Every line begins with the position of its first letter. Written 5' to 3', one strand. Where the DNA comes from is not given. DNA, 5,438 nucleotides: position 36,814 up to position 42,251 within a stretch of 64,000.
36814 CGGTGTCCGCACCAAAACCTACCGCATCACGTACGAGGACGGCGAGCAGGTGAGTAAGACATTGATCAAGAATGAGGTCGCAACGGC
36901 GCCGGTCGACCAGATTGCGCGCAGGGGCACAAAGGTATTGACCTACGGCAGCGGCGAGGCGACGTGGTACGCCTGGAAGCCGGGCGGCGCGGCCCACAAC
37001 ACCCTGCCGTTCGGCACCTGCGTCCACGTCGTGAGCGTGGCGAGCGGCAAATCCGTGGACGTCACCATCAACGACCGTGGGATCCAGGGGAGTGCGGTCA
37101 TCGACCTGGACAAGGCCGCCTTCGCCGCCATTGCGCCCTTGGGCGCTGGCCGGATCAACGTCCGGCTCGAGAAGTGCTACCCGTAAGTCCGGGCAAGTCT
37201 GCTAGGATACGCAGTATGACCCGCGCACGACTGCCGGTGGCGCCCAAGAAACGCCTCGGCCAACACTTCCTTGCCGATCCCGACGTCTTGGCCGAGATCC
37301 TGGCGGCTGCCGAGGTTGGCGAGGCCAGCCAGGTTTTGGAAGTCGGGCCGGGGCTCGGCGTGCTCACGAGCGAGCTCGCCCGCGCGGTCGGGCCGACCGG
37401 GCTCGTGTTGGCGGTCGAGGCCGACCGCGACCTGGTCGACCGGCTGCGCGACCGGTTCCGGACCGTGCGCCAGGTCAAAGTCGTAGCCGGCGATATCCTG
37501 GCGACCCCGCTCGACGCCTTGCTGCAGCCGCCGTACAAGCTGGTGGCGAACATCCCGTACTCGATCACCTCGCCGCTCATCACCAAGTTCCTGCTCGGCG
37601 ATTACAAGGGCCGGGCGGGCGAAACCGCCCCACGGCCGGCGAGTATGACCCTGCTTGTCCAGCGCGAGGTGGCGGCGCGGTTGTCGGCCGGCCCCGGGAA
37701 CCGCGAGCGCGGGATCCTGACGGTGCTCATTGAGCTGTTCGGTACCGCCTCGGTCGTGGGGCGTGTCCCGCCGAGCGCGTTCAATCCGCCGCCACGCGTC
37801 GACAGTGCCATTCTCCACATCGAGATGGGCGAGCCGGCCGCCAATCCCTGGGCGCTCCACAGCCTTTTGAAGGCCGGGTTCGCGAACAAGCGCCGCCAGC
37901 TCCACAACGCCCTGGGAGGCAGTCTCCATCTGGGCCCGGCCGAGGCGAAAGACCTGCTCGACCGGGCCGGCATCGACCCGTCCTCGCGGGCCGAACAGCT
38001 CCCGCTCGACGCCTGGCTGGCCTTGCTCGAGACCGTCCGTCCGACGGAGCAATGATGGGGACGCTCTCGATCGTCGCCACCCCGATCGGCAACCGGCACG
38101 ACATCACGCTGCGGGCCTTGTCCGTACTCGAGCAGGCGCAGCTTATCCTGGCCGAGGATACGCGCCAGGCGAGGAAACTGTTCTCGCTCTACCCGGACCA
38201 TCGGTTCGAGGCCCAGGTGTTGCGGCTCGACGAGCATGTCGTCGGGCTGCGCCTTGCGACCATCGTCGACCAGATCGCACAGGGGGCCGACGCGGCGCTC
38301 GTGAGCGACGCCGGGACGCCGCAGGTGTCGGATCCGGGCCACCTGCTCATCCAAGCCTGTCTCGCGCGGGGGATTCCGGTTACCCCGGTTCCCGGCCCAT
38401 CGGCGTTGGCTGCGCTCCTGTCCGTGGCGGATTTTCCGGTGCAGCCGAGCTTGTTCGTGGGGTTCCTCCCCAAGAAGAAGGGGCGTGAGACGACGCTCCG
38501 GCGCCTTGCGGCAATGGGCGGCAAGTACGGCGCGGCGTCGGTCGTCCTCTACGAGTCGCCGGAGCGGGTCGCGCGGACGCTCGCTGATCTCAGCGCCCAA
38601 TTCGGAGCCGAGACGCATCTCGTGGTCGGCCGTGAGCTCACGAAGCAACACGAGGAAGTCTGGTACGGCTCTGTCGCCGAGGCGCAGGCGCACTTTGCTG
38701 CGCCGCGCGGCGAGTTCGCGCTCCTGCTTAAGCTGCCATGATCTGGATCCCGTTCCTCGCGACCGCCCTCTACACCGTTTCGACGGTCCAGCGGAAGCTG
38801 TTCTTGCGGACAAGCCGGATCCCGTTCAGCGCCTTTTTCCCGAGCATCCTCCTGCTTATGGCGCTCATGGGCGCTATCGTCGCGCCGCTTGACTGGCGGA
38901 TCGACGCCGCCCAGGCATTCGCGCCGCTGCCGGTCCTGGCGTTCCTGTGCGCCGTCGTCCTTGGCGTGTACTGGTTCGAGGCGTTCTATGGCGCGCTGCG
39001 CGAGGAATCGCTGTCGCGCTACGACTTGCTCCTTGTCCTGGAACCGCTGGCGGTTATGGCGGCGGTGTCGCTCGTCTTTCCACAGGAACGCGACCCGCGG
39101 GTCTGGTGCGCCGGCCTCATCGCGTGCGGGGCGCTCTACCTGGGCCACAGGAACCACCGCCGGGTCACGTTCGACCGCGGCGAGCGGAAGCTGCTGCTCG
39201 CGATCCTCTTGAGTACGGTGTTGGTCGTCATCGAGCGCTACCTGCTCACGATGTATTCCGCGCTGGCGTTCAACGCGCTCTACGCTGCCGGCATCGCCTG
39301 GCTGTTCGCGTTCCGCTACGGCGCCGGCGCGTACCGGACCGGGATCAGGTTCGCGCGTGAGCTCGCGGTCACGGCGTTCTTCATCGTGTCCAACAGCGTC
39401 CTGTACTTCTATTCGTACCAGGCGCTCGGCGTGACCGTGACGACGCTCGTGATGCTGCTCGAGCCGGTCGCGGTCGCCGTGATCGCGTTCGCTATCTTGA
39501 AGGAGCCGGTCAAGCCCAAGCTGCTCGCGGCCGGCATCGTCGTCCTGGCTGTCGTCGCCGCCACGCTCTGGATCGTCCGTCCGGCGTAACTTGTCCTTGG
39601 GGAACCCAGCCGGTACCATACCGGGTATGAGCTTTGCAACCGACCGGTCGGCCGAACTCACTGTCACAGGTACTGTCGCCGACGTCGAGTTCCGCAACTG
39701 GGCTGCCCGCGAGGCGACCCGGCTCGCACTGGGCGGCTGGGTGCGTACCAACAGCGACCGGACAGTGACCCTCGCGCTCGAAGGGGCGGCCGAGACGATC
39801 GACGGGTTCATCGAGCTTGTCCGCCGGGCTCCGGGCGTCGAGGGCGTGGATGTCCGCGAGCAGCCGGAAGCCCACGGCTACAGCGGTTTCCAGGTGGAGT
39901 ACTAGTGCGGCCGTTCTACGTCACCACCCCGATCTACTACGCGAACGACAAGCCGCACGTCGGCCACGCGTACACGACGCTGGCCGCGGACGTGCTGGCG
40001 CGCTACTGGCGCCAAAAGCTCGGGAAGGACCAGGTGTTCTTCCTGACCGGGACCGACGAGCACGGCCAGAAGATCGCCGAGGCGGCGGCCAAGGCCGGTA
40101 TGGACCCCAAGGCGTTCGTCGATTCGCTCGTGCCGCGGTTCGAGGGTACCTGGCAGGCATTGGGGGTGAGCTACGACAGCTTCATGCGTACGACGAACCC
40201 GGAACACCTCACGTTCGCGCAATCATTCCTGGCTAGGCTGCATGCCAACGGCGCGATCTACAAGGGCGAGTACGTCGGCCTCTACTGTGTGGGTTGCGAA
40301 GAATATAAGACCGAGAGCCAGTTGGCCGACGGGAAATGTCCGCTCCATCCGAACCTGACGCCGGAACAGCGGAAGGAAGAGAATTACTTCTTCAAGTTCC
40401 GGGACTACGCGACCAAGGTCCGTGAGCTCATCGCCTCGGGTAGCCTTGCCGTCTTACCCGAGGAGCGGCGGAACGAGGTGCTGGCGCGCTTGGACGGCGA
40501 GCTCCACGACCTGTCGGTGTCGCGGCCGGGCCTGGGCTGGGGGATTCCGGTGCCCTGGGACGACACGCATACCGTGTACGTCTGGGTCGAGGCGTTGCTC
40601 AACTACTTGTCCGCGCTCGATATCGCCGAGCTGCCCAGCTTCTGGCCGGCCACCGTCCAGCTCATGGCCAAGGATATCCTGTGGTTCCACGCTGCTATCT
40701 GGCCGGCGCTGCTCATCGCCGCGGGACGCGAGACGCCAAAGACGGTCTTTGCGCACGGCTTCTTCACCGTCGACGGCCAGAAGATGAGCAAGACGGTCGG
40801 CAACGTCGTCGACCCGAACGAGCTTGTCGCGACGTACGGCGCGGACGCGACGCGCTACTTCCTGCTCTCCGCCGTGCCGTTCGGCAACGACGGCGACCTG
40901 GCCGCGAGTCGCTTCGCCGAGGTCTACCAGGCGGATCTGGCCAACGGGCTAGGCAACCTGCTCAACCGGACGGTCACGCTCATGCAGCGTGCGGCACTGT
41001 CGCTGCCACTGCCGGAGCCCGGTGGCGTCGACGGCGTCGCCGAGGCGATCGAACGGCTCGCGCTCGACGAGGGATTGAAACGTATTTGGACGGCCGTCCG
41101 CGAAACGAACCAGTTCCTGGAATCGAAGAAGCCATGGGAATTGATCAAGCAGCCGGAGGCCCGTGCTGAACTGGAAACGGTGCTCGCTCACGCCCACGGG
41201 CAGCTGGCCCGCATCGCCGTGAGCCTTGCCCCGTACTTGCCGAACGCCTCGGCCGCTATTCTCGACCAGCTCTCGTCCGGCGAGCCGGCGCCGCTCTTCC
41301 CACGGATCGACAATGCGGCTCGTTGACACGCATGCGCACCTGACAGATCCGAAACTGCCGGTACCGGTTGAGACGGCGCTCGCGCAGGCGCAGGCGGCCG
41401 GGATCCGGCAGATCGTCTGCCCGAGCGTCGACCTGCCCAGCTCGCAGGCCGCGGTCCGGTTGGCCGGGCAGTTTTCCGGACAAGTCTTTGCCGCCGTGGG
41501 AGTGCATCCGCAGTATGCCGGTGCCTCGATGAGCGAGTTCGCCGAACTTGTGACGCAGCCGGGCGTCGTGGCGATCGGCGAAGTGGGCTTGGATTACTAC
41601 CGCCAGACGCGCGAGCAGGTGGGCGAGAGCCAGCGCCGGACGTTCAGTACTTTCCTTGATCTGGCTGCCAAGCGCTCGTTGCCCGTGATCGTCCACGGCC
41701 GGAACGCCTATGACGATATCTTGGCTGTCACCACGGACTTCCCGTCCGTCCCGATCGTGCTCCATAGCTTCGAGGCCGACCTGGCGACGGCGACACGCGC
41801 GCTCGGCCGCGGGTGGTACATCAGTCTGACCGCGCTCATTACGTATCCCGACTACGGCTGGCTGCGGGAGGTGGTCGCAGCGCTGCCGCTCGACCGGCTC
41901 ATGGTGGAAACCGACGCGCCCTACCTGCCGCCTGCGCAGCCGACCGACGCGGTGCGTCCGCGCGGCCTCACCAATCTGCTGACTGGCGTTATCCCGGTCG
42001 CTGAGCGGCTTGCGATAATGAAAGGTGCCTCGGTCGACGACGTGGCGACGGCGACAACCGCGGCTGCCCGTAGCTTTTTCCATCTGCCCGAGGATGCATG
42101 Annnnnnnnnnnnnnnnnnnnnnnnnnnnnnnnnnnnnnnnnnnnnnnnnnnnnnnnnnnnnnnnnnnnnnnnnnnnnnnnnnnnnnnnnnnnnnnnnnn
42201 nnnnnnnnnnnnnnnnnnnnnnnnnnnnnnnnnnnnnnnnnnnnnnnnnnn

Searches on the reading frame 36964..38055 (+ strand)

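Call 44: search_protein_families(library=pfam, proteins=[window:36964-38055:+], max_evalue=0.0001)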
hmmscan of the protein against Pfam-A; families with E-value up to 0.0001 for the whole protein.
window:36964-38055:+ (363 aa): 4 families
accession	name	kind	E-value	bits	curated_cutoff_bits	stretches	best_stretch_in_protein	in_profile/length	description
PF00398.26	RrnaAD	-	1.4e-49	169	24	1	95-356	5-259/263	Ribosomal RNA adenine dimethylase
PF01135.25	PCMT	-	1.1e-06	29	20.3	1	102-177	55-132/210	Protein-L-isoaspartate(D-aspartate) O-methyltransferase (PCMT)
PF13649.12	Methyltransf_25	-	1.7e-05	25.8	27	1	124-184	1-61/97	Methyltransferase domain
PF08704.16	GCD14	-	6.2e-05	23.2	26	1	110-172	30-92/247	tRNA methyltransferase complex GCD14 subunit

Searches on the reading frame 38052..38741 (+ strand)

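Call 44: search_protein_families(library=pfam, proteins=[window:38052-38741:+], max_evalue=0.0001)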
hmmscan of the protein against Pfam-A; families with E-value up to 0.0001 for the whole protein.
window:38052-38741:+ (229 aa): 1 family
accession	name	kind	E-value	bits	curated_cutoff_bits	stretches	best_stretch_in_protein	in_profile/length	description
PF00590.25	TP_methylase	-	3.5e-28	99.5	27.8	1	4-211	1-211/212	Tetrapyrrole (Corrin/Porphyrin) Methylases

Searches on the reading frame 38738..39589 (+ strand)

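Call 44: search_protein_families(library=pfam, proteins=[window:38738-39589:+], max_evalue=0.0001)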
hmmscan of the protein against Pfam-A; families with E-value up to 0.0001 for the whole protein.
window:38738-39589:+ (283 aa): 1 family
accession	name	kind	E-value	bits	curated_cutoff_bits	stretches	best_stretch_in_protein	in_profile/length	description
PF00892.27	EamA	-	2.4e-07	31.5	28.2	1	152-275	8-132/135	EamA-like transporter family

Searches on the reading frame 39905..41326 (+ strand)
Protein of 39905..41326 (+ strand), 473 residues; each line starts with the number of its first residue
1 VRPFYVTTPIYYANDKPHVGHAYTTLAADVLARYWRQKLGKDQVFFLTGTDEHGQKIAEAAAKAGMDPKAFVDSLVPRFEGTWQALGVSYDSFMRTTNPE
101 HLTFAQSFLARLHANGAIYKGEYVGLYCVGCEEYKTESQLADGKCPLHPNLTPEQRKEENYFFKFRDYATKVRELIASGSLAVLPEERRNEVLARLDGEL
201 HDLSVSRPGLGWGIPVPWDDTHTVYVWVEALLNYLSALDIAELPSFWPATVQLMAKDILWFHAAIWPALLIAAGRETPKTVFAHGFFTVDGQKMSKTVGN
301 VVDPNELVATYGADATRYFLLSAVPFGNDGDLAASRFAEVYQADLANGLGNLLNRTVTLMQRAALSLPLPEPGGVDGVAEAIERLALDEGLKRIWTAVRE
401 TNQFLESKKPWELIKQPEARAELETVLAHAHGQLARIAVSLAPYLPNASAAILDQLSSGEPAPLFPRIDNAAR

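Call 44: search_protein_families(library=pfam, proteins=[window:39905-41326:+], max_evalue=0.0001)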
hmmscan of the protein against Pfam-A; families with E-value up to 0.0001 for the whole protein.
window:39905-41326:+ (473 aa): 3 families
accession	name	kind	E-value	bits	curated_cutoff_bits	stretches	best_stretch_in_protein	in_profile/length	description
PF09334.17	tRNA-synt_1g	-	4.8e-96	322.3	20.1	2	152-356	175-390/391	tRNA synthetases class I (M)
PF00133.28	tRNA-synt_1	-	1.3e-23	83.9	22.7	2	229-323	310-405/414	tRNA synthetases class I (I, L, M and V)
PF01406.26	tRNA-synt_1e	-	3.7e-13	49.9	27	2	14-123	20-126/301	tRNA synthetases class I (C) catalytic domain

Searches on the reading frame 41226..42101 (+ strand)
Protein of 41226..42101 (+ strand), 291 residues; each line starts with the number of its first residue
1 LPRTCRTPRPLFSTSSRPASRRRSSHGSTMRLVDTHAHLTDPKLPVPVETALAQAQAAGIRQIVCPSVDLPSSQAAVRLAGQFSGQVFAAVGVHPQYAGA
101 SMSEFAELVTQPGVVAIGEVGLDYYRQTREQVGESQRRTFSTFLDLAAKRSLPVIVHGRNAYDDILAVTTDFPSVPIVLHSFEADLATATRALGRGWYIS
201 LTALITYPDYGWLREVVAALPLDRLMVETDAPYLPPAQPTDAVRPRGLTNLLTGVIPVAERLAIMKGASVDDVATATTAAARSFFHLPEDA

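Call 60: search_protein_families(library=pfam, proteins=[window:41226-42101:+], max_evalue=0.0001)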
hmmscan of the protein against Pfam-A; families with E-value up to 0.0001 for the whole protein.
window:41226-42101:+ (291 aa): 2 families
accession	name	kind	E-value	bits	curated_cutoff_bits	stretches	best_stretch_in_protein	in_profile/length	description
PF01026.27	TatD_DNase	-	1.3e-60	205.4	27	1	33-286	1-253/253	TatD related DNase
PF04909.20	Amidohydro_2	-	5.1e-06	26.9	26.4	1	61-243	55-259/289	Amidohydrolase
